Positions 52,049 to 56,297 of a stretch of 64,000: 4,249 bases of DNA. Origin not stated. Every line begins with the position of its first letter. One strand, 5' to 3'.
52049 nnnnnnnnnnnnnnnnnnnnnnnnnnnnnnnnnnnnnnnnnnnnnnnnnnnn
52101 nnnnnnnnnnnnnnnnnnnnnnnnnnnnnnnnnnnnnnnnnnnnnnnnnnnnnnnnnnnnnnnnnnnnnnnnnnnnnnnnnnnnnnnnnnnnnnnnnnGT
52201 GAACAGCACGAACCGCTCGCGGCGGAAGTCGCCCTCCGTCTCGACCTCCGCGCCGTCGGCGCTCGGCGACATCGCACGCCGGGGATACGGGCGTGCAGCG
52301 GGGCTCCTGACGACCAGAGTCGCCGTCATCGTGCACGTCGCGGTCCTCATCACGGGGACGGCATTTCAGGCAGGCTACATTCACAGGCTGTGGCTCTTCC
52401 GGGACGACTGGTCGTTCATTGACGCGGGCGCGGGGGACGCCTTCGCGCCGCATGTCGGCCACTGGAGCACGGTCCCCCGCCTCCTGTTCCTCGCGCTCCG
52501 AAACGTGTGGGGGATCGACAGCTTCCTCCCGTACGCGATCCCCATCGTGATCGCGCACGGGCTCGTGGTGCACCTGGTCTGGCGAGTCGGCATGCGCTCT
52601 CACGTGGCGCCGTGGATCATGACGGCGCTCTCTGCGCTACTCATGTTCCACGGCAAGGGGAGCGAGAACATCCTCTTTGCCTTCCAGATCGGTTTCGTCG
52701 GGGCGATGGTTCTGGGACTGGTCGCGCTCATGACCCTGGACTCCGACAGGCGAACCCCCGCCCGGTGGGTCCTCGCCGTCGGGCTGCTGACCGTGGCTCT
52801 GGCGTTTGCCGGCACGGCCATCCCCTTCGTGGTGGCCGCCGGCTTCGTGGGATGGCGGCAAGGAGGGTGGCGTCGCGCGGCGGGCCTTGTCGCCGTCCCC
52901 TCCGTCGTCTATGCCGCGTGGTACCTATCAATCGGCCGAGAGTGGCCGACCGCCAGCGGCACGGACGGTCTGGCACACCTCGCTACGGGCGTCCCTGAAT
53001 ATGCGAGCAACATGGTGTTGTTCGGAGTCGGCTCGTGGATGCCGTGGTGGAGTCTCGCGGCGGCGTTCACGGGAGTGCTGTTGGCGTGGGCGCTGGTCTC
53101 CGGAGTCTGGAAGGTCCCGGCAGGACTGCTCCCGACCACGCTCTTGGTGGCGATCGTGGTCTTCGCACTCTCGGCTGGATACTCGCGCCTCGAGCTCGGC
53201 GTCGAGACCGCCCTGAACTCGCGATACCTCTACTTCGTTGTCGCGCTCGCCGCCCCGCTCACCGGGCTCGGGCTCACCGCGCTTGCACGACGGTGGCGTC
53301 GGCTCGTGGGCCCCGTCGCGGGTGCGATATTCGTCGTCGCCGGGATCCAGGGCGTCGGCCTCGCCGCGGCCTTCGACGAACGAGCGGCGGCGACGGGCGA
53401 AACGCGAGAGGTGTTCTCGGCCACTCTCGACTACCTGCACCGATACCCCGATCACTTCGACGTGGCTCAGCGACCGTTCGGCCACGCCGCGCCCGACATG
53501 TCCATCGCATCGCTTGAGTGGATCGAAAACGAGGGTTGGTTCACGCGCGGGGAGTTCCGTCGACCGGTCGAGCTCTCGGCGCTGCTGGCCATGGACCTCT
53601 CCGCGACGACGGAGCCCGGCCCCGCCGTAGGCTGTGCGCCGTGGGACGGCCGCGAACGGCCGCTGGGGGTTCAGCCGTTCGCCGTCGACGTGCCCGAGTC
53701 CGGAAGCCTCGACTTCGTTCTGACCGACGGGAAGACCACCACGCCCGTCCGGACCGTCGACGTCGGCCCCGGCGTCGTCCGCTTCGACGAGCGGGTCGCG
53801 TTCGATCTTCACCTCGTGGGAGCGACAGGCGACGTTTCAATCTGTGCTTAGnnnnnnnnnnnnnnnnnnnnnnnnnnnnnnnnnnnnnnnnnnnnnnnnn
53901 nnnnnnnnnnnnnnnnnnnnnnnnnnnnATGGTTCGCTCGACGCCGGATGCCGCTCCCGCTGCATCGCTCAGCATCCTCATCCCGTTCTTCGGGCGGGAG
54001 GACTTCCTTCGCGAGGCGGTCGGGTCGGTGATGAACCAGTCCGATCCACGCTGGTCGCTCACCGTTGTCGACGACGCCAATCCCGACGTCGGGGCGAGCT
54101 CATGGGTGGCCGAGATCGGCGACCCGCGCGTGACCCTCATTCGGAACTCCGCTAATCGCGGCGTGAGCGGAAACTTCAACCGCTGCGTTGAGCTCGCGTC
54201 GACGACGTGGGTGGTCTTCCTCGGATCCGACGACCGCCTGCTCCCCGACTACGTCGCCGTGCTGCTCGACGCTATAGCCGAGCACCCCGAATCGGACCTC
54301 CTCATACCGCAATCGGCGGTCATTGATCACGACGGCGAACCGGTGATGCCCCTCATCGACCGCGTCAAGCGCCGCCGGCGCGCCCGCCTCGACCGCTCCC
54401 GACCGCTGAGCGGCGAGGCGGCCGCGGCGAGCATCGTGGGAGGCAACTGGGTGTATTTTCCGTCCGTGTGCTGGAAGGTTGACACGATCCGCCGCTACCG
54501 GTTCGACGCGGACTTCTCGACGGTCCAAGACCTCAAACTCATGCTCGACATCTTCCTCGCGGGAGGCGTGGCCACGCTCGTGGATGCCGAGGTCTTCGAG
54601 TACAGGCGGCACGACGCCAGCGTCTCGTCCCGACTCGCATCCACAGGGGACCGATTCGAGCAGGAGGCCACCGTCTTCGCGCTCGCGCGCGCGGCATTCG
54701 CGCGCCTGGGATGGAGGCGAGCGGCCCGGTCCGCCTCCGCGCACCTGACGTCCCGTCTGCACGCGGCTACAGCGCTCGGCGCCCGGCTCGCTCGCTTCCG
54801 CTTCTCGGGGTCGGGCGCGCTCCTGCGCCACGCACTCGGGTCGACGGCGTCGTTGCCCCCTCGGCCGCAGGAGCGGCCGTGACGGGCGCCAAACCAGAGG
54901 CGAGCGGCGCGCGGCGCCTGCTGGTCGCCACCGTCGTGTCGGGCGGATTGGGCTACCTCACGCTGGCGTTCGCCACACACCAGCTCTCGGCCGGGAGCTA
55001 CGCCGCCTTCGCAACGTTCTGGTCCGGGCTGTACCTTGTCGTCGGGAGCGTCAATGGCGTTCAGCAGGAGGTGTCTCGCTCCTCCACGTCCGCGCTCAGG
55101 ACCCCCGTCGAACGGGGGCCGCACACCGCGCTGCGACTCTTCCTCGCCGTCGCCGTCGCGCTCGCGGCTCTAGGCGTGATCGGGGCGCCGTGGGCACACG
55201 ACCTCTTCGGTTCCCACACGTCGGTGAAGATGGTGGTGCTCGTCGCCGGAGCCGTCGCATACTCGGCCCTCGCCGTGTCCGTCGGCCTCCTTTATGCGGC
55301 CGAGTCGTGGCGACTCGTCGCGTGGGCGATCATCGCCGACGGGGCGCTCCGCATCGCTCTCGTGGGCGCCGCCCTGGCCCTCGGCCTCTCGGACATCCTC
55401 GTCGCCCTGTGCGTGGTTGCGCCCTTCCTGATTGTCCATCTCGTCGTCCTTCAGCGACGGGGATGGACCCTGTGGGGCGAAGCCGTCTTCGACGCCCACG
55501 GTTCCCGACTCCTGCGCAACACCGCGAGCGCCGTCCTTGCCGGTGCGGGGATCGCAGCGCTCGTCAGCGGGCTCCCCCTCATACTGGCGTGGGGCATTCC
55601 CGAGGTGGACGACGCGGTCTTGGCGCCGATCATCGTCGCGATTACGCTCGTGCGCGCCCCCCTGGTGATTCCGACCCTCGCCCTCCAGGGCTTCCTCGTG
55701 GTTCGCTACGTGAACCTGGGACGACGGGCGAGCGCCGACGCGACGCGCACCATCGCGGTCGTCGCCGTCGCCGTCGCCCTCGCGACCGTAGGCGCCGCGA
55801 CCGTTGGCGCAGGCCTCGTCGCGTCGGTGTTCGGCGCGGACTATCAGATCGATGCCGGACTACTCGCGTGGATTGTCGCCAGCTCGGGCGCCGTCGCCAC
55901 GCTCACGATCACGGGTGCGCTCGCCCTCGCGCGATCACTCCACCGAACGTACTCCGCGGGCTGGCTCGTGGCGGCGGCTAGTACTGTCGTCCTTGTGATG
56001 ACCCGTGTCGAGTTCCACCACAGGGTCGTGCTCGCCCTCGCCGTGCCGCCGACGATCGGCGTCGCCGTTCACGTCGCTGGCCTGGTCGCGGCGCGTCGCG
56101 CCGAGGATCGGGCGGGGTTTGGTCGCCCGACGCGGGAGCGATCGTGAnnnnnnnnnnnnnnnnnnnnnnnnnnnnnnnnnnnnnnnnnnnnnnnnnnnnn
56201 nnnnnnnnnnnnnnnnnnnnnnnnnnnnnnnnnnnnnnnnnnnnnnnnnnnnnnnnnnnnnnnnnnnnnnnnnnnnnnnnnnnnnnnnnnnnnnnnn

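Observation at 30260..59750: Composite locus of about 29 kb for an envelope glycopolymer, combining three translocation logics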

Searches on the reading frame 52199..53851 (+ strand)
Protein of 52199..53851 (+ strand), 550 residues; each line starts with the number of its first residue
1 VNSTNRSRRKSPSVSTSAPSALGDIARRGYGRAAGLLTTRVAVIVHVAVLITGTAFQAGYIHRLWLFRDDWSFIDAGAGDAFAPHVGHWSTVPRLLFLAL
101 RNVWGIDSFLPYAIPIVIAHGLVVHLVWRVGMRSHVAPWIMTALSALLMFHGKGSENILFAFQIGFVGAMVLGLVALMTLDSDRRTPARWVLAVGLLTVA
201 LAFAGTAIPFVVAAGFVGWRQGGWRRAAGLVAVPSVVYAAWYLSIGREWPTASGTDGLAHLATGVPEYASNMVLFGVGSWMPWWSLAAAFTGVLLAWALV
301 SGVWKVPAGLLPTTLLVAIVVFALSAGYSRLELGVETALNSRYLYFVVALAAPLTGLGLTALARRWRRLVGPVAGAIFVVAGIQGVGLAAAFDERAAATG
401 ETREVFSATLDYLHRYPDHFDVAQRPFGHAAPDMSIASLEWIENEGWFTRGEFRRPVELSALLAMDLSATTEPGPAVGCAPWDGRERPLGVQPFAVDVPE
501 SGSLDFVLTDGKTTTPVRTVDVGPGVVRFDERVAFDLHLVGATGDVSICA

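Call 7: search_protein_families(library=pfam, proteins=[window:52199-53851:+], max_evalue=0.01)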
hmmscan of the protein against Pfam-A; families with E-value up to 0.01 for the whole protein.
window:52199-53851:+ (550 aa): 0 families

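Call 12: search_protein_families(library=ncbifam, proteins=[window:52199-53851:+], max_evalue=0.1)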
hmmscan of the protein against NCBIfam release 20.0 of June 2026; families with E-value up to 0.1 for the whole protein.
window:52199-53851:+ (550 aa): 0 families

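Call 13: search_protein_families(library=pfam, proteins=[window:52199-53851:+], max_evalue=10)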
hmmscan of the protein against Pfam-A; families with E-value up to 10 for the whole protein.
window:52199-53851:+ (550 aa): 1 family
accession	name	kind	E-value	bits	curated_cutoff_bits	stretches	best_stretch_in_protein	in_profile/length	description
PF04799.18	Fzo_mitofusin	-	0.53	10.2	27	1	197-243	12-57/161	fzo-like conserved region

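Call 26: find_homologous_proteins(query=window:52199-53851:+, max_evalue=0.001)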
Query window:52199-53851:+ (550 aa): 16 proteins with E <= 0.001 among 8000 candidates.
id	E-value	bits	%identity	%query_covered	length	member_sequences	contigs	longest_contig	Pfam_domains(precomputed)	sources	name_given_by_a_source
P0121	0.0e+0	1222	100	100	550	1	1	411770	-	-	-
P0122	5.8e-82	294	38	89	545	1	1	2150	-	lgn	-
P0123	1.9e-71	259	37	83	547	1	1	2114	-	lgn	-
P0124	1.0e-65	240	35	90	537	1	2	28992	-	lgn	-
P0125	3.1e-46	176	32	85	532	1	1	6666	-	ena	-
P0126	1.4e-34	138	33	77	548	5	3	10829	-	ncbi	ncbi:MAG: hypothetical protein ACXWA3_03800 [Acidimicrobiales bacterium]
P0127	2.9e-33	133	32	65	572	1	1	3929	-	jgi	jgi:hypothetical protein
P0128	3.1e-33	133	32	69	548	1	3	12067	-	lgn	-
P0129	7.1e-32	129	28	89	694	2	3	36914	PF03640.21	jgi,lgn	jgi:predicted lipoprotein with Yx(FWY)xxD motif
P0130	5.2e-31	126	30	92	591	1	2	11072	-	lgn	-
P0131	4.7e-29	119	31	69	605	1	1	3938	-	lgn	-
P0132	1.3e-19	88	38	33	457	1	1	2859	-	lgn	-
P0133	4.7e-16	76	32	51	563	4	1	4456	-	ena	-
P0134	2.1e-15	74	34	33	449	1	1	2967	-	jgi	jgi:hypothetical protein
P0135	3.2e-12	64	37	20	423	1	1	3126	-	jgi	jgi:uncharacterized membrane protein YhaH (DUF805 family)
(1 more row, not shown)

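Call 39: search_protein_representatives(alignment_id=A2)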
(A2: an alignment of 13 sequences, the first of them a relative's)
Query: 13 sequences, 560 profile positions. Proteins with E-value up to 0.001 (for the whole library): 6347; up to 1e-10: 4438; up to 1e-30: 2468. The best 150 are listed.
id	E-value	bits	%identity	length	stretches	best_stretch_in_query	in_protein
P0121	1.8e-182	624.4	-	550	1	4-558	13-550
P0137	8.1e-158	543.0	-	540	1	6-558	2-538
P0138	8.6e-153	526.4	-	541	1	17-558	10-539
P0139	6.9e-143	493.8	-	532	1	20-546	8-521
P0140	4.9e-139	481.0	-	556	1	14-531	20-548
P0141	7.0e-138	477.2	-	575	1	23-541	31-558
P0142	7.8e-137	473.8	-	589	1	11-557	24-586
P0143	3.8e-136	471.5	-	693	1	5-557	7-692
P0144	4.6e-135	467.9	-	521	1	29-558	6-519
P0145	1.0e-134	466.7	-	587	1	4-558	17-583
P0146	7.7e-134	463.9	-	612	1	27-558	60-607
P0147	9.8e-134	463.5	-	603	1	21-557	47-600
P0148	1.3e-133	463.1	-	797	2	27-220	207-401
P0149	1.8e-133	462.7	-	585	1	17-557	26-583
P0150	3.2e-133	461.8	-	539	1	22-558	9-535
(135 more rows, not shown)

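Call 53: search_solved_structures(query=A3, max_evalue=10)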
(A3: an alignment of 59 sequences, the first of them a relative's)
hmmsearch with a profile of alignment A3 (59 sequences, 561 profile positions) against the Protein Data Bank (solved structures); distinct sequences matched with E-value up to 10: 1.
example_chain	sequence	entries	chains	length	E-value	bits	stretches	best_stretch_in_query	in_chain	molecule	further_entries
8ab6_H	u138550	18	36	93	0.54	12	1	201-239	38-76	Cytochrome b-c1 complex subunit 8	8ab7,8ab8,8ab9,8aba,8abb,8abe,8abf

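Call 57: predict_structure(alignment_id=A3)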
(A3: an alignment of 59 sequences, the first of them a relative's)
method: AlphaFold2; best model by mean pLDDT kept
length: 550 residues; sequences in the alignment: 59
mean_pLDDT: 91.7   pTM: 0.91
mean pLDDT of the five models: 91.7, 90.8, 90.6, 90.5, 90.2
residues with pLDDT >= 90: 455; 70-90: 53; 50-70: 30; < 50: 12
segments of 3 or more residues with pLDDT < 50: 1-7
pLDDT, mean of each block of 10 residues (from residue 1): 45 51 60 83 98 97 96 78 93 96 96 98 98 96 98 94 97 98 93 98 97 97 96 98 91 78 96 93 89 95 93 97 96 95 97 97 91 97 97 96 97 93 93 95 96 96 89 89 94 93 95 95 92 83 94
secondary structure, 60 per line:
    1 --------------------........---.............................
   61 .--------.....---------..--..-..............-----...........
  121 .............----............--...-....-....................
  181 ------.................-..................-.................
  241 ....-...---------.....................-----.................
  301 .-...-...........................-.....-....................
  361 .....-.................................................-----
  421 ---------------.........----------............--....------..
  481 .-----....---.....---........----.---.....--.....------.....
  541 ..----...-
elements in order: H21-28 H32-61 H70-74 H91-104 H110-133 H138-149 H156-159 H161-180 H187-203 H205-222 H224-244 H258-278 H284-301 H307-333 H335-339 H341-365 H367-415 H436-444 H455-466 E469-472 E479-481 E487-490 E494-498 E502-509 E518-522 E525-529 E536-542 E547-549

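Call 61: fold_search(model_id=the predicted structure, library=pdb)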
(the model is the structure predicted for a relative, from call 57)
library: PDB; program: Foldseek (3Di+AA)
matches with E <= 10: 884; with E <= 0.001: 2
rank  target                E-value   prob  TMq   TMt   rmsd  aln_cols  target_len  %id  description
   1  5f15                  4.1e-04  1.00  0.45  0.46   8.0       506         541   13  Crystal Structure of ArnT from Cupriavidus metallidurans bound to Undecaprenyl phosphate (released 2016-02-17)
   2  9i5k_A                9.6e-04  1.00  0.38  0.42   7.7       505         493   12  Structure of the Chaetomium thermophilum Pmt4 homodimer (C2 symmetry) (released 2025-12-24)
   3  8if8_B                1.5e-03  1.00  0.40  0.37  13.1       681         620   14  Arabinosyltransferase AftA (released 2023-05-31)
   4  8if8_C                3.7e-03  1.00  0.36  0.34   9.5       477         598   15  Arabinosyltransferase AftA (released 2023-05-31)
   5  9i5l_A                6.4e-03  1.00  0.28  0.23   5.4       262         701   14  Structure of the Chaetomium thermophilum Pmt4 homodimer (C1 symmetry) (released 2025-12-24)
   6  5ezm                  7.6e-03  1.00  0.40  0.41   9.0       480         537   13  Crystal Structure of ArnT from Cupriavidus metallidurans in the apo state (released 2016-02-17)
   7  5gmy_A                8.0e-03  1.00  0.31  0.22  14.5       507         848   12  Crystal structure of the Archaeoglobus fulgidus oligosaccharyltransferase (O29867_ARCFU) tethered with an acceptor pep (released 2017-02-01)
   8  9dlh                  8.7e-03  1.00  0.38  0.36   7.5       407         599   15  donor substrate analog-bound AftB (released 2025-06-25)
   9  6p25_A                9.0e-03  1.00  0.25  0.20  10.8       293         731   13  Structure of S. cerevisiae protein O-mannosyltransferase Pmt1-Pmt2 complex bound to the sugar donor and a peptide acce (released 2019-07-10)
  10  8b6l_I                1.3e-02  1.00  0.33  0.28  12.3       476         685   10  Subtomogram average of the human Sec61-TRAP-OSTA-translocon (released 2022-12-07)
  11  9e61_B                1.4e-02  1.00  0.24  0.19  10.8       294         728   13  Cryo-EM structure of Saccharomyces cerevisiae Pmt4 apo form (released 2025-10-15)
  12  9e61_A                1.4e-02  1.00  0.24  0.19  10.8       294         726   13  Cryo-EM structure of Saccharomyces cerevisiae Pmt4 apo form (released 2025-10-15)
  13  9e6i_B                2.4e-02  1.00  0.24  0.19  10.8       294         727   13  Cryo-EM structure of Saccharomyces cerevisiae Pmt4-Ccw5 complex (released 2025-10-15)
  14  8zmr                  2.7e-02  0.41  0.13  0.17  22.9       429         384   12  Vesamicol-bound VAChT (released 2024-06-19)
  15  6p25_B                2.9e-02  1.00  0.25  0.20   8.0       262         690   11  Structure of S. cerevisiae protein O-mannosyltransferase Pmt1-Pmt2 complex bound to the sugar donor and a peptide acce (released 2019-07-10)
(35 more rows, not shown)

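Call 101: search_protein_families(library=pfam, alignment_id=A3, max_evalue=1)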
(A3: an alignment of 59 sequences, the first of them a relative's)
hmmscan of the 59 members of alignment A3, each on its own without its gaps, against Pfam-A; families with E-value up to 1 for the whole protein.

A. member 1, P0121 (550 aa): 1 family
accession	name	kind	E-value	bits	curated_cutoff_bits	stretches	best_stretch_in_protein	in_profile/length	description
PF04799.18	Fzo_mitofusin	-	0.53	10.2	27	1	197-243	12-57/161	fzo-like conserved region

B. families by the number of members that match (of 59 scanned): 31 families (the first 25 are shown)
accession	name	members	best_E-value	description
PF19529.4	DUF6057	6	0.0036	Family of unknown function (DUF6057)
PF02939.21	UcrQ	2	0.057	UcrQ family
PF04799.18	Fzo_mitofusin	2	0.4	fzo-like conserved region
PF03640.20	Lipoprotein_15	1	1.1e-16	Secreted repeat of unknown function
PF22796.1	SlpA_N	1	0.0023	SlpA N-terminal domain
PF12693.12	GspL_C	1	0.013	GspL periplasmic domain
PF01112.23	Asparaginase_2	1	0.013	Asparaginase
PF23809.1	Phage_holin_9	1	0.016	Bacteriophage holin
PF23489.1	V-ATPase_su_f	1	0.02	V-type proton ATPase subunit f-like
PF04241.20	DUF423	1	0.023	Protein of unknown function (DUF423)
PF10620.15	MdcG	1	0.025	Phosphoribosyl-dephospho-CoA transferase MdcG C-terminal domain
PF12832.13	MFS_1_like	1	0.068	MFS_1 like family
PF15860.11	DUF4728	1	0.084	Domain of unknown function (DUF4728)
PF16214.10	AC_N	1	0.13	Adenylyl cyclase N-terminal extracellular and transmembrane region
PF01839.29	FG-GAP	1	0.14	FG-GAP repeat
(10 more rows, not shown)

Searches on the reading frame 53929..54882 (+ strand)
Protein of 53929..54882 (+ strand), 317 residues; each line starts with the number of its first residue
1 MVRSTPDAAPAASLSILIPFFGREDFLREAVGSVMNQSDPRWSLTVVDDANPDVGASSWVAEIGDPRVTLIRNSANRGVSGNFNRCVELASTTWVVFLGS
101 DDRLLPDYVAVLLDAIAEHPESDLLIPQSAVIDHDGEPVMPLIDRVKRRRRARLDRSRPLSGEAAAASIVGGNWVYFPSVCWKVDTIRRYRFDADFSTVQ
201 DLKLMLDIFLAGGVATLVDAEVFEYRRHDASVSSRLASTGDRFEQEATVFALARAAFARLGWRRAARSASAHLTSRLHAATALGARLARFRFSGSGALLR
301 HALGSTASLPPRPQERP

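Call 8: search_protein_families(library=pfam, proteins=[window:53929-54882:+], max_evalue=0.01)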
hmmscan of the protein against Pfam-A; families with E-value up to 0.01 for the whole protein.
window:53929-54882:+ (317 aa): 3 families
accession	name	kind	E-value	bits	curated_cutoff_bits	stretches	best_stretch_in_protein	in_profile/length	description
PF00535.33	Glycos_transf_2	-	1.8e-21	77.2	23.3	1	15-157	1-140/168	Glycosyl transferase family 2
PF13641.12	Glyco_tranf_2_3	-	3e-05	24.6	27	1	14-227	3-214/230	Glycosyltransferase like family 2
PF13632.12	Glyco_trans_2_3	-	0.00096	19.5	27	1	94-224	1-123/198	Glycosyl transferase family group 2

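Call 36: search_protein_families(library=ncbifam, proteins=[window:53929-54882:+], max_evalue=0.00001)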
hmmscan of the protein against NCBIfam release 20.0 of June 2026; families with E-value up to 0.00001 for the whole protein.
window:53929-54882:+ (317 aa): 7 families
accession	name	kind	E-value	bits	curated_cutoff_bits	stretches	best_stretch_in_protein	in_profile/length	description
NF047683.1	TeichurnBiosyTuaG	equivalog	4.8e-12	46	400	1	13-140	7-134/252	teichuronic acid biosynthesis protein TuaG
NF050050.1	ProtGlycPglI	equivalog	3.7e-11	42.9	500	1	12-118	2-110/306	GalNAc(5)-diNAcBac-PP-undecaprenol beta-1,3-glucosyltransferase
NF007482.0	PRK10073.1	equivalog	5.1e-11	42.2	423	1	12-237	6-227/334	glycosyltransferase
NF007453.0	PRK10018.1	equivalog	2e-10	40.8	382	1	13-115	7-110/280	colanic acid biosynthesis glycosyltransferase WcaA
TIGR04017.1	WcaA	equivalog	3.9e-10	39.8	495.75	1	14-115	7-109/279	colanic acid biosynthesis glycosyltransferase WcaA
NF053739.1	GlytfEpsEBac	equivalog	2.6e-08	33.2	450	1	14-137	3-128/265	glycosyltransferase EpsE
TIGR03937.1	PgaC_IcaA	equivalog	7.9e-06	25.1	422.3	0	8-121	41-155/407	poly-beta-1,6-N-acetyl-D-glucosamine synthase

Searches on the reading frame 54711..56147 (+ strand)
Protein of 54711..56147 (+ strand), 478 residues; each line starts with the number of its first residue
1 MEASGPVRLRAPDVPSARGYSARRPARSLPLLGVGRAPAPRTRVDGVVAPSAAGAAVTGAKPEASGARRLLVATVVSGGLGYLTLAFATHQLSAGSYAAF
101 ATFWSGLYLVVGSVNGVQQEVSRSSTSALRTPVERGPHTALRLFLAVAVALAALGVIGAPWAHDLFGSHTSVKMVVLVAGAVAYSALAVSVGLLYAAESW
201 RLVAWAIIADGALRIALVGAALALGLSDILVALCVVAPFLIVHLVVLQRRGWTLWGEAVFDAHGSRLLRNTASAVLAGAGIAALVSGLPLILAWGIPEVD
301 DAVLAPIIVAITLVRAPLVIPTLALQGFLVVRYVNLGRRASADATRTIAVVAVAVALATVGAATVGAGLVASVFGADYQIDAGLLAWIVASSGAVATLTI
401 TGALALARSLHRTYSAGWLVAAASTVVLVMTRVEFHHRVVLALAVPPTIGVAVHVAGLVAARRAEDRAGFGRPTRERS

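Call 8: search_protein_families(library=pfam, proteins=[window:54711-56147:+], max_evalue=0.01)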
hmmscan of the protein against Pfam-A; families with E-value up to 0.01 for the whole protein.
window:54711-56147:+ (478 aa): 0 families

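Call 12: search_protein_families(library=ncbifam, proteins=[window:54711-56147:+], max_evalue=0.1)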
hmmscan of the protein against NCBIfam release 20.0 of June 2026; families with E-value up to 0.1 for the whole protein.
window:54711-56147:+ (478 aa): 0 families

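Call 13: search_protein_families(library=pfam, proteins=[window:54711-56147:+], max_evalue=10)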
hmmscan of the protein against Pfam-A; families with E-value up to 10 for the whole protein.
window:54711-56147:+ (478 aa): 1 family
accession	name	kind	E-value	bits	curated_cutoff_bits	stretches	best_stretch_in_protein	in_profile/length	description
PF10066.14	DUF2304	-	0.061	14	25.5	1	328-400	12-84/106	Uncharacterized conserved protein (DUF2304)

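Call 52: search_solved_structures(query=window:54882-56147:+, max_evalue=10)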
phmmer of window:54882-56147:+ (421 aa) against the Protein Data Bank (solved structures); distinct sequences matched with E-value up to 10: 0.

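Call 56: search_protein_families(library=pfam, proteins=[window:54882-56147:+], max_evalue=10)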
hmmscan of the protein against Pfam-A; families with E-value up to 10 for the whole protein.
window:54882-56147:+ (421 aa): 1 family
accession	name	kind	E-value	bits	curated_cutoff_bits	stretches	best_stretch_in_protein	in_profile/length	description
PF10066.14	DUF2304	-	0.05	14.3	25.5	1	271-343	12-84/106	Uncharacterized conserved protein (DUF2304)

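Call 74: search_solved_structures(query=A6, max_evalue=10, show_alignments=2)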
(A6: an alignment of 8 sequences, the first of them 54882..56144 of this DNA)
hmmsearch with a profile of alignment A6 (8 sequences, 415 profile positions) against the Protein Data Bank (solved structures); distinct sequences matched with E-value up to 10: 0.

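Call 102: search_protein_families(library=pfam, alignment_id=A6, max_evalue=1)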
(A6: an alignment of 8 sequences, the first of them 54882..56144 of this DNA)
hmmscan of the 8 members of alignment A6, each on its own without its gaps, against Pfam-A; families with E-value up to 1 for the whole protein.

A. member 1, window:54882-56144:+ (421 aa): 1 family
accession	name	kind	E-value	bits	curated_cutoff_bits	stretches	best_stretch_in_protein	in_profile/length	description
PF10066.14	DUF2304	-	0.05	14.3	25.5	1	271-343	12-84/106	Uncharacterized conserved protein (DUF2304)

B. families by the number of members that match (of 8 scanned): 3 families
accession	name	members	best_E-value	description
PF01943.22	Polysacc_synt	1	2e-06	Polysaccharide biosynthesis protein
PF10066.14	DUF2304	1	0.05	Uncharacterized conserved protein (DUF2304)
PF14093.11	DUF4271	1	0.16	Domain of unknown function (DUF4271)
